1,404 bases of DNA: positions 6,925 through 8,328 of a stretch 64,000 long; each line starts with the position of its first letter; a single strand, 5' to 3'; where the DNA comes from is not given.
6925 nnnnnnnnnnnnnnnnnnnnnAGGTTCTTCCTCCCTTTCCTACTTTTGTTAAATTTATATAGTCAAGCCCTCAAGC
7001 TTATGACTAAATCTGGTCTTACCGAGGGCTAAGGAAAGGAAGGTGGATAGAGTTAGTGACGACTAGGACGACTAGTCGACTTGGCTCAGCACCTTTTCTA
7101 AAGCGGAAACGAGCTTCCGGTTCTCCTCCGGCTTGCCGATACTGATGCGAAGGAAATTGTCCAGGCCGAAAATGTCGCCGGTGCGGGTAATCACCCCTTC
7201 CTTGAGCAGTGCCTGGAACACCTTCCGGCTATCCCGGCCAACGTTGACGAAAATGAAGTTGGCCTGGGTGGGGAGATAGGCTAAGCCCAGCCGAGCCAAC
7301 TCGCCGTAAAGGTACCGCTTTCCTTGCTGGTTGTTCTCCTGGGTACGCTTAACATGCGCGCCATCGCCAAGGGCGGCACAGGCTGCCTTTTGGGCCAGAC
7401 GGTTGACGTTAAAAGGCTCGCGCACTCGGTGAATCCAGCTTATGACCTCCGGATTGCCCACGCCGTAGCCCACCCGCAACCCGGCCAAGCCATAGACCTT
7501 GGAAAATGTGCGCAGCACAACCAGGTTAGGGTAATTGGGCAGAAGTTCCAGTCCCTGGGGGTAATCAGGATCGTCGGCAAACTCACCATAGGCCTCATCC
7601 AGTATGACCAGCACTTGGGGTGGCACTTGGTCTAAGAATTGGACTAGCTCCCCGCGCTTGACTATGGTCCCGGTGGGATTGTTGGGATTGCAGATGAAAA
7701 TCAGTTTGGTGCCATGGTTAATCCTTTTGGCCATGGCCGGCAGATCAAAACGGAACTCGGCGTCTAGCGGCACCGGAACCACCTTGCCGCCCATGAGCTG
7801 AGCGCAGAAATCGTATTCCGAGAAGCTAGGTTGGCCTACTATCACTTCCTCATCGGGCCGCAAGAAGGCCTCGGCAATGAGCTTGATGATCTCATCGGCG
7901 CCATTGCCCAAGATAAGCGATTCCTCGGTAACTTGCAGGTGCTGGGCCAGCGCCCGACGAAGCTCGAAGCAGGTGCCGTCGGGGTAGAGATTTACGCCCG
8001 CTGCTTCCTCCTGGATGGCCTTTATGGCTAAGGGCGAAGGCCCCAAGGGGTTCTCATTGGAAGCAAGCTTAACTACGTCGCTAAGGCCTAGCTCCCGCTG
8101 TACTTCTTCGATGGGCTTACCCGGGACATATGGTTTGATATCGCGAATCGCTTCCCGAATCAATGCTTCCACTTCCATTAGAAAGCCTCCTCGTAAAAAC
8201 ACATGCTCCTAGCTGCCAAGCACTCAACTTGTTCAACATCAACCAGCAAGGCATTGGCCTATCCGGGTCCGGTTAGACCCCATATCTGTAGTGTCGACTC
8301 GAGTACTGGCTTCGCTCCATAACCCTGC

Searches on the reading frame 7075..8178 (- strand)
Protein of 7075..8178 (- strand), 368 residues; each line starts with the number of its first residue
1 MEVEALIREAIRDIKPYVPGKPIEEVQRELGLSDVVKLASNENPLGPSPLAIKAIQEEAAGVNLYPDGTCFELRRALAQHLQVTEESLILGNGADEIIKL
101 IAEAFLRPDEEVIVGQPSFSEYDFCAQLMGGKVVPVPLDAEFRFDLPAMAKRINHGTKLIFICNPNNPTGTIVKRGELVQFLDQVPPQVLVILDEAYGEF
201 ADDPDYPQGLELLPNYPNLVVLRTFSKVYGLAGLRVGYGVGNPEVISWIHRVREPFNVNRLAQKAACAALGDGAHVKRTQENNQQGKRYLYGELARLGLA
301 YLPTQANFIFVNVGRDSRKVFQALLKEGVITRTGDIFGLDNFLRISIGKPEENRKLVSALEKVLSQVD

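Call 81: find_homologous_proteins(query=window:7075-8178:-, max_evalue=1e-60)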
Query window:7075-8178:- (368 aa): 7925 proteins with E <= 1e-60 among 8000 candidates; the best 120 are listed.
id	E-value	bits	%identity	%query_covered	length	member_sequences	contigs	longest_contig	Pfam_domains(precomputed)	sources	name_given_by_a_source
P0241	1.9e-230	782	95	100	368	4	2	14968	PF00155.28,PF00266.26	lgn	-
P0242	8.0e-209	711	86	100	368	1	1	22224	PF00155.28,PF00266.26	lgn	-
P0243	2.8e-146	505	62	98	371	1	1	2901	PF00155.28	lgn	-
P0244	4.6e-143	494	61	98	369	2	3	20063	PF00155.28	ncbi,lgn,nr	ncbi:MAG: Histidinol-phosphate aminotransferase [Moorella sp. 60_41]|nr:MAG: Histidinol-phosphate am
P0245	3.6e-142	491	62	97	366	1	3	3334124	PF00155.28,PF00266.26,PF01053.27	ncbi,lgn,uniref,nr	ncbi:histidinol phosphate aminotransferase apoenzyme [Thermanaeromonas toyohensis ToBE]|uniref:Histi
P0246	1.6e-141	489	61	98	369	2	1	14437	PF00155.28,PF00266.26,PF01053.27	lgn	-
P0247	9.6e-141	487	61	98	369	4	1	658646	PF00155.28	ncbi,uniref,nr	ncbi:histidinol-phosphate transaminase [Thermanaeromonas sp. C210]|uniref:histidinol-phosphate trans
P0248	1.5e-140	486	61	98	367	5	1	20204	PF00155.28,PF00266.26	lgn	-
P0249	1.1e-139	483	61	98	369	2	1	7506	PF00155.28,PF00266.26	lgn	-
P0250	2.3e-139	482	57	99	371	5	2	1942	PF00155.28,PF00266.26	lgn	-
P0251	2.9e-139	482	59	99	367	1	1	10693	PF00155.28,PF00266.26,PF01041.24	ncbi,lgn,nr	ncbi:MAG: histidinol-phosphate aminotransferase [Clostridia bacterium]|nr:histidinol-phosphate amino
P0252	3.7e-139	482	59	98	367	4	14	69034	PF00155.28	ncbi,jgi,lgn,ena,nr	ncbi:MAG: histidinol-phosphate transaminase [Syntrophomonadaceae bacterium]|nr:histidinol-phosphate 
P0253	4.7e-139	481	61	98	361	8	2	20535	PF04864.20,PF00155.28,PF00266.26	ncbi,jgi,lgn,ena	jgi:histidinol-phosphate aminotransferase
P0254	5.0e-139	481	61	98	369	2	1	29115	PF00155.28,PF00266.26,PF01041.24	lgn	-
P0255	1.1e-138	480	59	99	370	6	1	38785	PF00155.28,PF00266.26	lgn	-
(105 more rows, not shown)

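Call 82: find_encoding_contigs(protein=P0241, flank=10000, max_places=3)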
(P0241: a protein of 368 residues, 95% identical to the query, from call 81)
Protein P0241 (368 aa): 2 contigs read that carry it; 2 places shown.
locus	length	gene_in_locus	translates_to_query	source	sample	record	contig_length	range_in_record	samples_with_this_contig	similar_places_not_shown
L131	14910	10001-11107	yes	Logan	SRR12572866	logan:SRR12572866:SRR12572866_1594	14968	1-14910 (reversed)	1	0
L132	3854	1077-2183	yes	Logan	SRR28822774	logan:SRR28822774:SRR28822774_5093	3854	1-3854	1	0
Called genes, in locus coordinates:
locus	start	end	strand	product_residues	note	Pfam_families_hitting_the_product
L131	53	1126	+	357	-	PF08331:QueG_DUF1730, PF13187:Fer4_9 (faint), PF00037:Fer4 (faint), PF12838:Fer4_7 (weak), PF13237:Fer4_10 (faint), PF13484:Fer4_16, PF13646:HEAT_2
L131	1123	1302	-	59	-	-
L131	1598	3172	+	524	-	PF13407:Peripla_BP_4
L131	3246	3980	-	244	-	PF06560:GPI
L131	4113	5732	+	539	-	PF08298:AAA_PrkA, PF13191:AAA_16 (faint), PF07728:AAA_5 (faint)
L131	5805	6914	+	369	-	PF04285:DUF444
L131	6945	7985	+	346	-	PF04293:SpoVR, PF24755:SpoVR_C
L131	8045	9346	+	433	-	PF00501:AMP-binding, PF14535:AMP-binding_C_2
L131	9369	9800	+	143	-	PF01842:ACT, PF13291:ACT_4 (faint), PF13840:ACT_7 (faint), PF19571:ACT_8, PF22629:ACT_AHAS_ss (faint), PF01842:ACT (weak)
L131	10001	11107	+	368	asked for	PF00155:Aminotran_1_2, PF00266:Aminotran_5 (weak)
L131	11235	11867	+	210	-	PF10646:Germane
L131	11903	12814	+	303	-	PF01177:Asp_Glu_race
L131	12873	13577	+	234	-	PF01138:RNase_PH, PF03725:RNase_PH_C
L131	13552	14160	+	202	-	PF01725:Ham1p_like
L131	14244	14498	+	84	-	-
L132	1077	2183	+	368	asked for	PF00155:Aminotran_1_2, PF00266:Aminotran_5 (weak)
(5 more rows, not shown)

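Call 83: find_encoding_contigs(protein=P0242, flank=10000, max_places=3)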
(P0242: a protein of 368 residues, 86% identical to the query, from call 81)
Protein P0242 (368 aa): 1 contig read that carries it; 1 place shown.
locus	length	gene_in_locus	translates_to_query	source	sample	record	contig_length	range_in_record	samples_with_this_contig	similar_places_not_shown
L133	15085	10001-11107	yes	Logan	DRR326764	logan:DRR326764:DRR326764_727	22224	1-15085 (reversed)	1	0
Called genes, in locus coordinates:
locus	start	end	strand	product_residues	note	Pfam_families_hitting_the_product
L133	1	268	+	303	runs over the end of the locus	-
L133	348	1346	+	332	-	PF08331:QueG_DUF1730, PF00037:Fer4 (faint), PF12838:Fer4_7 (weak), PF13237:Fer4_10 (faint), PF13484:Fer4_16, PF13646:HEAT_2 (weak)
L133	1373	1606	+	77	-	-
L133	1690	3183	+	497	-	-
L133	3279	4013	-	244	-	PF06560:GPI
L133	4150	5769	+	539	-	PF08298:AAA_PrkA, PF13191:AAA_16 (faint)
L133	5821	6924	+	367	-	PF04285:DUF444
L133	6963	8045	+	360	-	PF04293:SpoVR, PF24755:SpoVR_C (weak)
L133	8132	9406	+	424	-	PF00501:AMP-binding, PF14535:AMP-binding_C_2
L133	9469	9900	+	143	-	PF01842:ACT, PF13291:ACT_4 (faint), PF13840:ACT_7 (faint), PF19571:ACT_8, PF22629:ACT_AHAS_ss (faint), PF01842:ACT (weak)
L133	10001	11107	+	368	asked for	PF00155:Aminotran_1_2, PF00266:Aminotran_5 (weak)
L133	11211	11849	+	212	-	PF10646:Germane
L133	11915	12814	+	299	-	PF01177:Asp_Glu_race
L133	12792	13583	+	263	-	PF01138:RNase_PH, PF03725:RNase_PH_C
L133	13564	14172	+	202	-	PF01725:Ham1p_like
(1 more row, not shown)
